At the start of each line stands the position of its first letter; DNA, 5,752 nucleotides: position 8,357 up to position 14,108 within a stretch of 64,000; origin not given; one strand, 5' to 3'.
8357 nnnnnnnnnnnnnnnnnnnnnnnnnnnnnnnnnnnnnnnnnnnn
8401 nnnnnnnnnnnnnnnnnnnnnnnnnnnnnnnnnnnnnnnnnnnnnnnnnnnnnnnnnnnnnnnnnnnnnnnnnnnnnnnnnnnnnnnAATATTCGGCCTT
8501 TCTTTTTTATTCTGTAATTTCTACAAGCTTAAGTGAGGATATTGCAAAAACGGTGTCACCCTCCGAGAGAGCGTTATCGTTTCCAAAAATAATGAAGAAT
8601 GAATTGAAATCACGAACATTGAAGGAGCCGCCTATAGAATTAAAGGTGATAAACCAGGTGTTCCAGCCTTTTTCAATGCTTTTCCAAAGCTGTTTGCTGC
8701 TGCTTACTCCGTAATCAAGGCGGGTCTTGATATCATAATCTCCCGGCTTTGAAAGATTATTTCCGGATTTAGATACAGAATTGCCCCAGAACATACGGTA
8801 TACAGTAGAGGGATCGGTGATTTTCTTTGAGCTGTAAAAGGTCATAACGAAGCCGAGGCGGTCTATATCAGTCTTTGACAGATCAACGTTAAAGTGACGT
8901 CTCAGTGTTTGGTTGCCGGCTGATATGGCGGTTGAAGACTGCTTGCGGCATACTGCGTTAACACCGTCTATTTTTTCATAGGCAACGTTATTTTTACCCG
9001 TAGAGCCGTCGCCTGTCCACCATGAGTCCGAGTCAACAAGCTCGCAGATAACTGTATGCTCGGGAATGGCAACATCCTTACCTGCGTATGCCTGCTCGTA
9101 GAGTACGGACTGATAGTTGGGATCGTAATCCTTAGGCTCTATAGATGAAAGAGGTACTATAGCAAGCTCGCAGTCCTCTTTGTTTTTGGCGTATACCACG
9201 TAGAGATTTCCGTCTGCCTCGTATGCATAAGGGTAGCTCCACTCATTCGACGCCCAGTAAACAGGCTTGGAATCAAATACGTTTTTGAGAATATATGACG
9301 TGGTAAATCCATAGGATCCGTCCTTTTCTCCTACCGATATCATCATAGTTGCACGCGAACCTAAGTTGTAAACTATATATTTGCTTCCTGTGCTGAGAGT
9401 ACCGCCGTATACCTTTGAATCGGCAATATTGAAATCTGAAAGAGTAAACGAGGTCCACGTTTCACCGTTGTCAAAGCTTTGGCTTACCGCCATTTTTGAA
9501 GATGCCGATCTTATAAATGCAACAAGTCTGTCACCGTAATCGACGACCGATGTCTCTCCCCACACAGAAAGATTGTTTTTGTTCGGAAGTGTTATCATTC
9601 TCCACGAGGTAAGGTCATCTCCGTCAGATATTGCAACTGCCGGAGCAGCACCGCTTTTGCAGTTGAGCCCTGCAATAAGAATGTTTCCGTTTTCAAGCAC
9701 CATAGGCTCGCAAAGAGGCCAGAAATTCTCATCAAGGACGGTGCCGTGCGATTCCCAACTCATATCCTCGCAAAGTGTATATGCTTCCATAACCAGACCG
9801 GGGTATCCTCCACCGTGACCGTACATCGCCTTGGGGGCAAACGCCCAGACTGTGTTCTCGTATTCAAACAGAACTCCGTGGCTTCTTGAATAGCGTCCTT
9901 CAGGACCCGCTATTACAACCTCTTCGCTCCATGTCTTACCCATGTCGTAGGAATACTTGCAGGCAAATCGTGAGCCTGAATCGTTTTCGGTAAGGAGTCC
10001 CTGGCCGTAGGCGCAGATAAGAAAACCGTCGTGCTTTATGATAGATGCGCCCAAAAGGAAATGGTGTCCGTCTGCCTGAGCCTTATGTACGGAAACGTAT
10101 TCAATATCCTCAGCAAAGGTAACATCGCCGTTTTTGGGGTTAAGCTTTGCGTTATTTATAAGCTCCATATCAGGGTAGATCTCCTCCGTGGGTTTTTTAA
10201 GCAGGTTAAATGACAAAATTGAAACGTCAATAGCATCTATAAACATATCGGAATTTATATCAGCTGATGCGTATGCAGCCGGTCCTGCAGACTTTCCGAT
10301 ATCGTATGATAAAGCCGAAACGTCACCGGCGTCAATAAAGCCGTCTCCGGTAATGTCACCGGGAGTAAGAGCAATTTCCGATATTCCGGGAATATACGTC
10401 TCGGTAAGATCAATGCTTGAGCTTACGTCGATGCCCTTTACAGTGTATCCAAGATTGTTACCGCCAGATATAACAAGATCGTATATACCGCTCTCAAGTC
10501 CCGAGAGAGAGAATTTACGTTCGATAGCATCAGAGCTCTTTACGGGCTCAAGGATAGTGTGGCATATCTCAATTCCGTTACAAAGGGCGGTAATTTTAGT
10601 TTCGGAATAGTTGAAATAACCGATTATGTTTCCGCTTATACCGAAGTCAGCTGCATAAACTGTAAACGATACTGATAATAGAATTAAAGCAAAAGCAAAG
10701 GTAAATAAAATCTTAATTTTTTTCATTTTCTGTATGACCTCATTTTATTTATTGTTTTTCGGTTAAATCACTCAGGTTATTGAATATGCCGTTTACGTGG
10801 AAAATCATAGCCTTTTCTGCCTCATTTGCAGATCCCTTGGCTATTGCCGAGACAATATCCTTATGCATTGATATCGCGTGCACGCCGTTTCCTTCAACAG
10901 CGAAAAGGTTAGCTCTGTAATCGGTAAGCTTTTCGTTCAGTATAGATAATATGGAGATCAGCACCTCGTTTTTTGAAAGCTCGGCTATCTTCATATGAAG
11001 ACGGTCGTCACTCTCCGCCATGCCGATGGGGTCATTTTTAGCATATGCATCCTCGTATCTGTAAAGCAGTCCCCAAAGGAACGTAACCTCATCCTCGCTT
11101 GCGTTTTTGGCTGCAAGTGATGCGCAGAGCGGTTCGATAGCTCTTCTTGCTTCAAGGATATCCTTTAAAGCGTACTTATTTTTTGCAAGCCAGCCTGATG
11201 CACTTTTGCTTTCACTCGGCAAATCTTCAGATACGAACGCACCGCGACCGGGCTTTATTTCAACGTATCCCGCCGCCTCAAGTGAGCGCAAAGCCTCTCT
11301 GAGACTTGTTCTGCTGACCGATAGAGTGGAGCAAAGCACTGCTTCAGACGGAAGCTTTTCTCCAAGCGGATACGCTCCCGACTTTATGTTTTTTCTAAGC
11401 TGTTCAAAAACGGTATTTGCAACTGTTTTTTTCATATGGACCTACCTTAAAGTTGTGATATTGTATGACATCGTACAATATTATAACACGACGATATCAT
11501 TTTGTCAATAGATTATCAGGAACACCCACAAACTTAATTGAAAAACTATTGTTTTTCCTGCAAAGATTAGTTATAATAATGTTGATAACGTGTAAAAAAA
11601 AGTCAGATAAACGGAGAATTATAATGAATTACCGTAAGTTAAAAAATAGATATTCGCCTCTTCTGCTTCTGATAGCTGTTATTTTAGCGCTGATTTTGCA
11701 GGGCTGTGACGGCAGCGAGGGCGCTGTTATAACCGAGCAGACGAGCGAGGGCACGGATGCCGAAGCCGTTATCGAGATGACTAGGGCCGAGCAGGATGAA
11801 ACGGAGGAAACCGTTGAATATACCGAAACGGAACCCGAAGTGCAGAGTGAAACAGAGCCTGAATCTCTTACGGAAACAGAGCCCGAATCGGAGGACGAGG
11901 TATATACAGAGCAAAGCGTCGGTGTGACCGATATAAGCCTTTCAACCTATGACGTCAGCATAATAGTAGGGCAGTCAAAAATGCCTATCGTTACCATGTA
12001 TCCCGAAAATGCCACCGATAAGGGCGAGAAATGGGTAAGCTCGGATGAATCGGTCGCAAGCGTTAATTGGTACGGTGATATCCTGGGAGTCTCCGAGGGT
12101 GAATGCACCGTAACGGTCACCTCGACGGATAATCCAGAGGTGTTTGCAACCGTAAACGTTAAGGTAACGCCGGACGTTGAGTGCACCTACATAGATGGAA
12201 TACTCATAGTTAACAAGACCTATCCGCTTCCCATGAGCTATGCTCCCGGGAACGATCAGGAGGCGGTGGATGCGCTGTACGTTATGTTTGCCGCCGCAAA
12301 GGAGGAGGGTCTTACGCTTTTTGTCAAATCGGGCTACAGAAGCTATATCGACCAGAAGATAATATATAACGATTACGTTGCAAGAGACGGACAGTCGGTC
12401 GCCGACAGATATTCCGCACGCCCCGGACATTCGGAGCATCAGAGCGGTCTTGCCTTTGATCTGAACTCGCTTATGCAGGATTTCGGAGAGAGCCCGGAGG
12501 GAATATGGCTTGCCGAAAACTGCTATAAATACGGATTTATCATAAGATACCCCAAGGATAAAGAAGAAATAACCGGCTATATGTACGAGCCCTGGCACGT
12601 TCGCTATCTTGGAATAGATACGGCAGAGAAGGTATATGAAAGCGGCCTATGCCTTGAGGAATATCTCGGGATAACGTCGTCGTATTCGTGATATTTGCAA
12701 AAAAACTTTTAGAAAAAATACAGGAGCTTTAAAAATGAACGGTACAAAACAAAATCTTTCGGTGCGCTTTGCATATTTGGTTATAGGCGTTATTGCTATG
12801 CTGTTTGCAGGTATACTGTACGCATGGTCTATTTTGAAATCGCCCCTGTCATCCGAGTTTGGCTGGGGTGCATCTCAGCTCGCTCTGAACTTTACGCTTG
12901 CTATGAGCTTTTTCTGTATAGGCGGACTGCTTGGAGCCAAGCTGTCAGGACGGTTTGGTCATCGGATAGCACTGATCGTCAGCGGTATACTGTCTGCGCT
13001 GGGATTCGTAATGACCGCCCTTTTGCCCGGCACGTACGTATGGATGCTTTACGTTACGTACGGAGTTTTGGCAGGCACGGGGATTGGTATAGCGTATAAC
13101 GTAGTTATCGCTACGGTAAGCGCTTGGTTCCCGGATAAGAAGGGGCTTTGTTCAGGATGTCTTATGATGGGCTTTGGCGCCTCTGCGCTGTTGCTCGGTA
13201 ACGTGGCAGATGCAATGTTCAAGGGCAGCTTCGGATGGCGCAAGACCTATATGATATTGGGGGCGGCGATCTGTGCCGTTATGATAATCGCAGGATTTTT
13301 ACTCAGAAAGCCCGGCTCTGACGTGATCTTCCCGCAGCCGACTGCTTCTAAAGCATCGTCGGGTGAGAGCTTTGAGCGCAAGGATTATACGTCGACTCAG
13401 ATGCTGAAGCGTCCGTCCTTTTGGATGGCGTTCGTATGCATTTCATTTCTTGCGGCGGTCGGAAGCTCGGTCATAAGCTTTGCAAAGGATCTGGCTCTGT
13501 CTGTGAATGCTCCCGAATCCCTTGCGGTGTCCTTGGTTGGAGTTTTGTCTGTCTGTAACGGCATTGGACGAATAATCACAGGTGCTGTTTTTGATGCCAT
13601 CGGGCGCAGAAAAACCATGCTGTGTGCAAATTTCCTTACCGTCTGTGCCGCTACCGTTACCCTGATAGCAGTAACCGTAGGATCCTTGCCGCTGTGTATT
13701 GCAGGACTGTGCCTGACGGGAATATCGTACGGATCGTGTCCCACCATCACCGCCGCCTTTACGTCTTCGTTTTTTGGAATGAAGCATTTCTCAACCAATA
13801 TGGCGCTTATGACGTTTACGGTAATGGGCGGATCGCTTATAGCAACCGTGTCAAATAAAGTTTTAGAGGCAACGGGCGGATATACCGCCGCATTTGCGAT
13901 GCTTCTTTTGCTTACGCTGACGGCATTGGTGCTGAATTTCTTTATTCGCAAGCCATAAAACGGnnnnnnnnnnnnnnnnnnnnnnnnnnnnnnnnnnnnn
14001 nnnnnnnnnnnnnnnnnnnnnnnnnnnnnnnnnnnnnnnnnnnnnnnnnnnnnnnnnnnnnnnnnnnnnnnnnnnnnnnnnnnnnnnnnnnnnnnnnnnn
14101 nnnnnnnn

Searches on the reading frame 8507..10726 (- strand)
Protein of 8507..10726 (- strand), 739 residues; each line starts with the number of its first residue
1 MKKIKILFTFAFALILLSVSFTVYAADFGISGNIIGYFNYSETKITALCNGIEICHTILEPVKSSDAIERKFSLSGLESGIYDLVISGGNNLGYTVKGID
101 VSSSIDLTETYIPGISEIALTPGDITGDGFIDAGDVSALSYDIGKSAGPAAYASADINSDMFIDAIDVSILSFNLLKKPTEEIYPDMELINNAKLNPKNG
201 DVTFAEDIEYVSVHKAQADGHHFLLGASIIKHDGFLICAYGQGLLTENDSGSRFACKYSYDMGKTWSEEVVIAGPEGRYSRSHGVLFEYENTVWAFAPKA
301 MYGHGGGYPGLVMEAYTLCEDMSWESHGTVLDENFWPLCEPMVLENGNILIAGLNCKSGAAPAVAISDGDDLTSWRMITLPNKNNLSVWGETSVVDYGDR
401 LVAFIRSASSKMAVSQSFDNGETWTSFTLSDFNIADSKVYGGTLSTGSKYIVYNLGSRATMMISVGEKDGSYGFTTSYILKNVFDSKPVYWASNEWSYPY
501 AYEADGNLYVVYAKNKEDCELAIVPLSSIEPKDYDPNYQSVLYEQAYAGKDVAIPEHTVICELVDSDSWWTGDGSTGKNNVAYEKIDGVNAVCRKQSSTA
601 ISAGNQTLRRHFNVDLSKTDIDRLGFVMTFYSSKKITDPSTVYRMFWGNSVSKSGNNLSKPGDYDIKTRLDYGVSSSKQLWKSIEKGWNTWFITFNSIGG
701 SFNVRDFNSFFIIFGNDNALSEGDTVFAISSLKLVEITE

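Call 3: search_protein_families(library=pfam, proteins=[window:8507-10726:-], max_evalue=0.01)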
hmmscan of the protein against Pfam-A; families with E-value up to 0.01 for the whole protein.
window:8507-10726:- (739 aa): 3 families
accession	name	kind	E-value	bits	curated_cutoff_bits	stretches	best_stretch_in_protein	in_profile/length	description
PF13088.12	BNR_2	-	1.7e-18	67.4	31.4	1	260-510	26-277/277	BNR repeat-like domain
PF00404.24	Dockerin_1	-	9.2e-08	32.6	22.9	1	122-174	1-55/57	Dockerin type I domain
PF02012.26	BNR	-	0.0064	16.7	27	0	258-267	2-11/12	BNR/Asp-box repeat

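Call 4: search_protein_families(library=ncbifam, proteins=[window:8507-10726:-], max_evalue=0.01)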
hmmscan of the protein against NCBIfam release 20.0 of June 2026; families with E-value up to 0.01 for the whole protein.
window:8507-10726:- (739 aa): 0 families

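Call 75: search_protein_families(library=pfam, proteins=[window:8507-10726:-], max_evalue=10)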
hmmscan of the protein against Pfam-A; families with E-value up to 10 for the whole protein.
window:8507-10726:- (739 aa): 4 families
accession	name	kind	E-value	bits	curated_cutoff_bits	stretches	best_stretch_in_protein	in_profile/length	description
PF13088.12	BNR_2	-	1.7e-18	67.4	31.4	1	260-510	26-277/277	BNR repeat-like domain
PF00404.24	Dockerin_1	-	9.2e-08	32.6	22.9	1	122-174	1-55/57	Dockerin type I domain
PF02012.26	BNR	-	0.0064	16.7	27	2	258-267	2-11/12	BNR/Asp-box repeat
PF13859.12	BNR_3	-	0.14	12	27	1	391-445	176-233/308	BNR repeat-like domain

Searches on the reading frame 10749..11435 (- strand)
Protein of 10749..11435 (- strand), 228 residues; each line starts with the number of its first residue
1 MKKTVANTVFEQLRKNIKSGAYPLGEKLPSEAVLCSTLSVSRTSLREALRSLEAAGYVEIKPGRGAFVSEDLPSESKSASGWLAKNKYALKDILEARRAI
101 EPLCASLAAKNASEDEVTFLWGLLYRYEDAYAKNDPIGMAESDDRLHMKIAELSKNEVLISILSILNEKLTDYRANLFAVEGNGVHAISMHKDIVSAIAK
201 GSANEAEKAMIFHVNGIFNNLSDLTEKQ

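Call 13: search_protein_families(library=pfam, proteins=[window:10749-11435:-], max_evalue=0.001)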
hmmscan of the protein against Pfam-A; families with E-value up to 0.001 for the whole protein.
window:10749-11435:- (228 aa): 2 families
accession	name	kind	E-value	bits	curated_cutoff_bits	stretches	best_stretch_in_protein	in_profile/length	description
PF07729.17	FCD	-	1.2e-23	84.3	24.3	1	92-215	1-124/125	FCD domain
PF00392.27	GntR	-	1.8e-20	72.8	27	1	7-68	3-64/64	Bacterial regulatory proteins, gntR family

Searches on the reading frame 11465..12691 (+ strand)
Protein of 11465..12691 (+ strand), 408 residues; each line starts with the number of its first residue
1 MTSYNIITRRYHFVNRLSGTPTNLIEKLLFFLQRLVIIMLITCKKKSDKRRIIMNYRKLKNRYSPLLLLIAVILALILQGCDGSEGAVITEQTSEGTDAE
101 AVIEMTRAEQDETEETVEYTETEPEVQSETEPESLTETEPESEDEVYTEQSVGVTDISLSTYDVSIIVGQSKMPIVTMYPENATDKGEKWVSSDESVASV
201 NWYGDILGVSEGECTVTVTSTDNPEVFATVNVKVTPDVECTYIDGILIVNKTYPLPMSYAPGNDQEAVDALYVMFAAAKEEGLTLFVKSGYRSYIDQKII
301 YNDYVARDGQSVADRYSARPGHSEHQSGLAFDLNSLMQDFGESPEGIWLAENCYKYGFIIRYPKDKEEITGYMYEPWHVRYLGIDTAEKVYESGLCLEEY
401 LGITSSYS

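Call 13: search_protein_families(library=pfam, proteins=[window:11465-12691:+], max_evalue=0.001)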
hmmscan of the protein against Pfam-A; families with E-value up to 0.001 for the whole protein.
window:11465-12691:+ (408 aa): 3 families
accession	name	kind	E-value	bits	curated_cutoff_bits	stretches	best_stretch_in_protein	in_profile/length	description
PF02557.22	VanY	-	1.6e-39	135.2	25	1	264-383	5-131/132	D-alanyl-D-alanine carboxypeptidase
PF02368.24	Big_2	-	4.5e-11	43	22.8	1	154-229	2-78/79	Bacterial Ig-like domain (group 2)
PF05887.16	Trypan_PARP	-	0.00022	21.7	100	1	78-149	37-110/134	Procyclic acidic repetitive protein (PARP)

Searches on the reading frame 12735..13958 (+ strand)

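Call 13: search_protein_families(library=pfam, proteins=[window:12735-13958:+], max_evalue=0.001)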
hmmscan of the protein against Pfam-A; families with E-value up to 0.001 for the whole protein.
window:12735-13958:+ (407 aa): 2 families
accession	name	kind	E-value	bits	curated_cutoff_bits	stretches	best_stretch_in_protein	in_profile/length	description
PF07690.21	MFS_1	-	4.3e-32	111.8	33.4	2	20-244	5-220/347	Major Facilitator Superfamily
PF00083.30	Sugar_tr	-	2.9e-08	33.5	22.3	1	260-404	44-191/452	Sugar (and other) transporter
